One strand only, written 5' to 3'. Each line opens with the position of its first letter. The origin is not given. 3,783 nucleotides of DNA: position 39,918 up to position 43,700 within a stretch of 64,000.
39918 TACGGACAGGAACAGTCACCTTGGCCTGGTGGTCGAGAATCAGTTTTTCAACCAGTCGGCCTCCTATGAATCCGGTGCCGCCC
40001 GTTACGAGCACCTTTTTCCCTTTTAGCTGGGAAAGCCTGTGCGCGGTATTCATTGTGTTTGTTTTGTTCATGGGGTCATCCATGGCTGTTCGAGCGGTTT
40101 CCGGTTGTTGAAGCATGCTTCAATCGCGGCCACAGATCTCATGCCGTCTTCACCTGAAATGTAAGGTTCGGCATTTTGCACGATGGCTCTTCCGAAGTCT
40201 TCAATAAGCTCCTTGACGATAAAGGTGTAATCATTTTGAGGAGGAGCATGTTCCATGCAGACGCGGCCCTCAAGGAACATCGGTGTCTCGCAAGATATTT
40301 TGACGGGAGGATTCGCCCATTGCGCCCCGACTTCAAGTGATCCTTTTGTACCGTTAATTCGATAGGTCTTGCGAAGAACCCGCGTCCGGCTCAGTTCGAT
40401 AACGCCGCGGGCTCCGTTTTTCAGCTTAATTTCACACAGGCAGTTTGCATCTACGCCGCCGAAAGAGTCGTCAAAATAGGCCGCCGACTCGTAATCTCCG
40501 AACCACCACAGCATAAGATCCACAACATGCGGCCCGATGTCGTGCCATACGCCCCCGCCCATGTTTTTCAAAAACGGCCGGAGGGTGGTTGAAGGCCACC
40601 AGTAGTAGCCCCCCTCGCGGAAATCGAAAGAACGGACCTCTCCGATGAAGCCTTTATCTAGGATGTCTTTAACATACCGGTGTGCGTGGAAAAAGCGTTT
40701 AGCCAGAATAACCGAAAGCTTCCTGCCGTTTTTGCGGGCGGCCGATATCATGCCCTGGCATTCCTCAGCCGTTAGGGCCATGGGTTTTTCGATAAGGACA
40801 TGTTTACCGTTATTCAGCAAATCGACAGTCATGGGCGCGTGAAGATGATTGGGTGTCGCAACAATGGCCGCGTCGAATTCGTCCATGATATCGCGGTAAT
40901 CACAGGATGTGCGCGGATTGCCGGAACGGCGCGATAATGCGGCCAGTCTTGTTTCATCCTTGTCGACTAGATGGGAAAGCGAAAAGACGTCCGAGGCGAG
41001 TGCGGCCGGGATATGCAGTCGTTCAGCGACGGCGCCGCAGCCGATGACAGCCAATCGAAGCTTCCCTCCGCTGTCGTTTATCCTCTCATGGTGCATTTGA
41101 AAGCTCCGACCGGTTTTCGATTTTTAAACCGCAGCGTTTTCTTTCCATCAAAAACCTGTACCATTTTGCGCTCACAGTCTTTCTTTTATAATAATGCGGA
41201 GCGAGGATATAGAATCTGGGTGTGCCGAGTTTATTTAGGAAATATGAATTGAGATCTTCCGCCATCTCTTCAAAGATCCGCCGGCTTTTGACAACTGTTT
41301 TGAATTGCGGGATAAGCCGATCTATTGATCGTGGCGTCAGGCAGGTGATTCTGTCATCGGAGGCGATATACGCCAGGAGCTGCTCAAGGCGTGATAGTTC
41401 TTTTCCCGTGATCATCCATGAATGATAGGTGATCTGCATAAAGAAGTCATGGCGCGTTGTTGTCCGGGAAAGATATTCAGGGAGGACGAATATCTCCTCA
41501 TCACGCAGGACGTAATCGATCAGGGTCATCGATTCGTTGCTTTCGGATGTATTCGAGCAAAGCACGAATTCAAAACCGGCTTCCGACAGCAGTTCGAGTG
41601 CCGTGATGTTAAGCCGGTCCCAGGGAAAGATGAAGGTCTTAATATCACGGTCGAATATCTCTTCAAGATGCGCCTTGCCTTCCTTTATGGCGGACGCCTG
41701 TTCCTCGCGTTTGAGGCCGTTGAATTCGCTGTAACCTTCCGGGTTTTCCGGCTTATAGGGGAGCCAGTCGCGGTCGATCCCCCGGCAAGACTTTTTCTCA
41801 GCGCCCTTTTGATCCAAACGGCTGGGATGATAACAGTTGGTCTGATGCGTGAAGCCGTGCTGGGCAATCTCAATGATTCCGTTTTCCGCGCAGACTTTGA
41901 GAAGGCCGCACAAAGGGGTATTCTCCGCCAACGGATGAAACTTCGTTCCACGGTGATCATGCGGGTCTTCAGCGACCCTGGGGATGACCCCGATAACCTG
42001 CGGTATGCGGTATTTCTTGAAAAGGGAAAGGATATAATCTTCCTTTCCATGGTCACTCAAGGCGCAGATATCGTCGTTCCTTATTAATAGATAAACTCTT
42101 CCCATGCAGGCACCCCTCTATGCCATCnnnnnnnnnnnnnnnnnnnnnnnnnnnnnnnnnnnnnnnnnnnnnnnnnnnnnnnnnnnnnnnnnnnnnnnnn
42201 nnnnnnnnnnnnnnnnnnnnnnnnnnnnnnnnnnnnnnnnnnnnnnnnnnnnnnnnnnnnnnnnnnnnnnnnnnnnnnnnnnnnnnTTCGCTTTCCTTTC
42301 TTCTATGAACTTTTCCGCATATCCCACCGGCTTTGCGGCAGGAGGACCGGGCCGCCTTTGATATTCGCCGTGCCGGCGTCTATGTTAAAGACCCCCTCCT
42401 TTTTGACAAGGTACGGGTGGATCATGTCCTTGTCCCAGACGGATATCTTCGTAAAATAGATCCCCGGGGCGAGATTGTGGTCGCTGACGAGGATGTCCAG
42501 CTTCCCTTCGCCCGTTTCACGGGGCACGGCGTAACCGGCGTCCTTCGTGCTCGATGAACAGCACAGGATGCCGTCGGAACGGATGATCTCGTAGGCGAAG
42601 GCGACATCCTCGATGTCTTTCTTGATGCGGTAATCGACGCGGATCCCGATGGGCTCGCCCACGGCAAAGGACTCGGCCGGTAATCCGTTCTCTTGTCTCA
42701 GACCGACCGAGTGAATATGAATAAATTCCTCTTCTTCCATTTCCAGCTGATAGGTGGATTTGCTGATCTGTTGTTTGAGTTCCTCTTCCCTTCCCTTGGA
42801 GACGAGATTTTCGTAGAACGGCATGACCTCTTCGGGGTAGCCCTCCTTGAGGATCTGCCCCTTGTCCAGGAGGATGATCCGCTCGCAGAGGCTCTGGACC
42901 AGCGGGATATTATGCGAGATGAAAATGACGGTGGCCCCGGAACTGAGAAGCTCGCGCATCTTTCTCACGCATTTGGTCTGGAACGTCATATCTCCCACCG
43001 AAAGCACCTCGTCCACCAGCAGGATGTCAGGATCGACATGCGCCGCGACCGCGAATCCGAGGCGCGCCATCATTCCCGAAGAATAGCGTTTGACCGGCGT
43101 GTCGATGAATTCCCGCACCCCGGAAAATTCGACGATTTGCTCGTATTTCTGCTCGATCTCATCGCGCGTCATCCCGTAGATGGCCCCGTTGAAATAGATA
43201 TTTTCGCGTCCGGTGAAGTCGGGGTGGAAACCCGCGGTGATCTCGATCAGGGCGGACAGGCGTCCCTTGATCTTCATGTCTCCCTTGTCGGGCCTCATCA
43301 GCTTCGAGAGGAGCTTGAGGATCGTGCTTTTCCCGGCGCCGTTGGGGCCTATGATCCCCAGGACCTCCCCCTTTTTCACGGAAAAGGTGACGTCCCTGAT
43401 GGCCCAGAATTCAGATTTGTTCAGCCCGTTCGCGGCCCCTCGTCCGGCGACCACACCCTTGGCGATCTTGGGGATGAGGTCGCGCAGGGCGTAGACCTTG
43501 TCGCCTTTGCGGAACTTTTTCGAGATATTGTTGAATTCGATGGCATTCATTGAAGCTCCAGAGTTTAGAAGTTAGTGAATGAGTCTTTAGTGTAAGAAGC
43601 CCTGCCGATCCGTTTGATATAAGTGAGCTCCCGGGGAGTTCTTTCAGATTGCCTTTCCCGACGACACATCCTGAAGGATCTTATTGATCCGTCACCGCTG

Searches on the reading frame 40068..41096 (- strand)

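Call 71: search_protein_families(library=ncbifam, proteins=[window:40068-41096:-], max_evalue=0.00001)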
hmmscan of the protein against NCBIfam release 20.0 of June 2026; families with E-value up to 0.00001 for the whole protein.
window:40068-41096:- (342 aa): 9 families
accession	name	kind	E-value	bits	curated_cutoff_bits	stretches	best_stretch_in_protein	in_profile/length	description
TIGR04380.1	myo_inos_iolG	equivalog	1.3e-26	93.2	355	1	12-328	1-319/330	inositol 2-dehydrogenase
NF040723.1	UDP-GlcNAcDh_Arch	equivalog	2.4e-25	89.7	450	1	13-323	1-292/302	UDP-N-acetylglucosamine 3-dehydrogenase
NF052479.1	LevoglcsnDh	equivalog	2.6e-24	85.6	650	1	41-204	39-207/386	levoglucosan dehydrogenase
NF008607.0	PRK11579.1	subfamily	1.2e-20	73.8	330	1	12-204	4-194/346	oxidoreductase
NF041392.1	XylDh_Gfo6_Halo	equivalog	2.3e-20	72.7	350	1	8-154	12-163/350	D-xylose 1-dehydrogenase Gfo6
NF007574.0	PRK10206.1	equivalog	5.8e-11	42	352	1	14-207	4-195/345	oxidoreductase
NF058561.1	BT_2158_fam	equivalog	3.2e-10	39.2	750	1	12-159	35-182/487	glycoside 3-dehydrogenase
NF052679.1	InsChiInosDhIolG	equivalog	6.1e-10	38.6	540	1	69-153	60-147/343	bifunctional inositol 2-dehydrogenase/D-chiro-inositol 1-dehydrogenase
NF058563.1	BT_2159_fam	equivalog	8.3e-07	28.3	650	1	14-200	2-184/350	disaccharide 3-dehydrogenase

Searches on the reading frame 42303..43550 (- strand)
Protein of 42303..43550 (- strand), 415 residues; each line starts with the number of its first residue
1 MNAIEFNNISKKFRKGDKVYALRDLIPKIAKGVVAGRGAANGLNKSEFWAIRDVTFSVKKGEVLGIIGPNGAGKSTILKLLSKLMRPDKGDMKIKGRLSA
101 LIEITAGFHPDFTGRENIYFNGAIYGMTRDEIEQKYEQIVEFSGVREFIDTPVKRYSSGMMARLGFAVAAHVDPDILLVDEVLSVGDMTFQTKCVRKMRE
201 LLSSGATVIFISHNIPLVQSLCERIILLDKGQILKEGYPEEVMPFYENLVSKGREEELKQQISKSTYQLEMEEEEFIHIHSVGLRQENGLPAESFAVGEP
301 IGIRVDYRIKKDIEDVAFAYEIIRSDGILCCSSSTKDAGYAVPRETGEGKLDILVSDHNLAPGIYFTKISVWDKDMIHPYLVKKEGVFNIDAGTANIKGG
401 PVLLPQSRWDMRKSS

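Call 71: search_protein_families(library=ncbifam, proteins=[window:42303-43550:-], max_evalue=0.00001)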
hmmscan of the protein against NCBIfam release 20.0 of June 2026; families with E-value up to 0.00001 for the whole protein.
window:42303-43550:- (415 aa): 178 families (the best 25 are shown)
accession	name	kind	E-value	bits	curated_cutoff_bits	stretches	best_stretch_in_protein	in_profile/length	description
NF010065.0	PRK13545.1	equivalog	1.2e-60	205.8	538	1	48-254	37-242/549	teichoic acids export protein ATP-binding subunit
NF010066.0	PRK13546.1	equivalog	2.1e-55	187.9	320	1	45-261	34-249/264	teichoic acids export ABC transporter ATP-binding subunit TagH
NF050108.1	galactan_ABC_ATP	equivalog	9.7e-49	165.8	400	1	35-247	29-241/244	galactan export ABC transporter ATP-binding subunit Wzt/RfbE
TIGR01188.1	drrA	subfamily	7.8e-42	143.6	312.45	1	47-271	5-243/302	daunorubicin resistance ABC transporter, ATP-binding protein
NF010060.0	PRK13537.1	equivalog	2.9e-30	105.3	521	1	51-243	31-234/314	nodulation factor ABC transporter ATP-binding protein NodI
NF010059.0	PRK13536.1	equivalog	3e-30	105.1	549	1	51-243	59-262/342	nodulation factor ABC transporter ATP-binding protein NodI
TIGR01288.1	nodI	equivalog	3.5e-30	105.1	424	1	51-243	20-223/303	nodulation factor ABC transporter ATP-binding protein NodI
TIGR04521.1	ECF_ATPase_2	equivalog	1.8e-29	102.7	330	2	115-253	103-243/279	energy-coupling factor transporter ATPase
TIGR03522.1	GldA_ABC_ATP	equivalog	7.1e-29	101.2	402.6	1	50-243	17-220/301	gliding motility-associated ABC transporter ATP-binding subunit GldA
TIGR04520.1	ECF_ATPase_1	equivalog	1.2e-28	100.3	315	2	116-265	97-246/269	energy-coupling factor transporter ATPase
NF010156.0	PRK13635.1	equivalog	1.4e-28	99.8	392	2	115-271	100-256/279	energy-coupling factor ABC transporter ATP-binding protein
NF010068.0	PRK13548.1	equivalog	9.6e-28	97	261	1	51-243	21-231/261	heme ABC transporter ATP-binding protein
TIGR01186.1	proV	subfamily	3.4e-27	95.5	326.6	1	50-244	8-219/363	betaine/proline/choline family ABC transporter ATP-binding protein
NF033858.1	ABC2_perm_RbbA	equivalog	1.4e-25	89.4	1050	1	46-243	277-485/909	ribosome-associated ATPase/putative transporter RbbA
TIGR02769.1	nickel_nikE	equivalog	2.3e-25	89.6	332.55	2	139-237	133-233/265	nickel import ATP-binding protein NikE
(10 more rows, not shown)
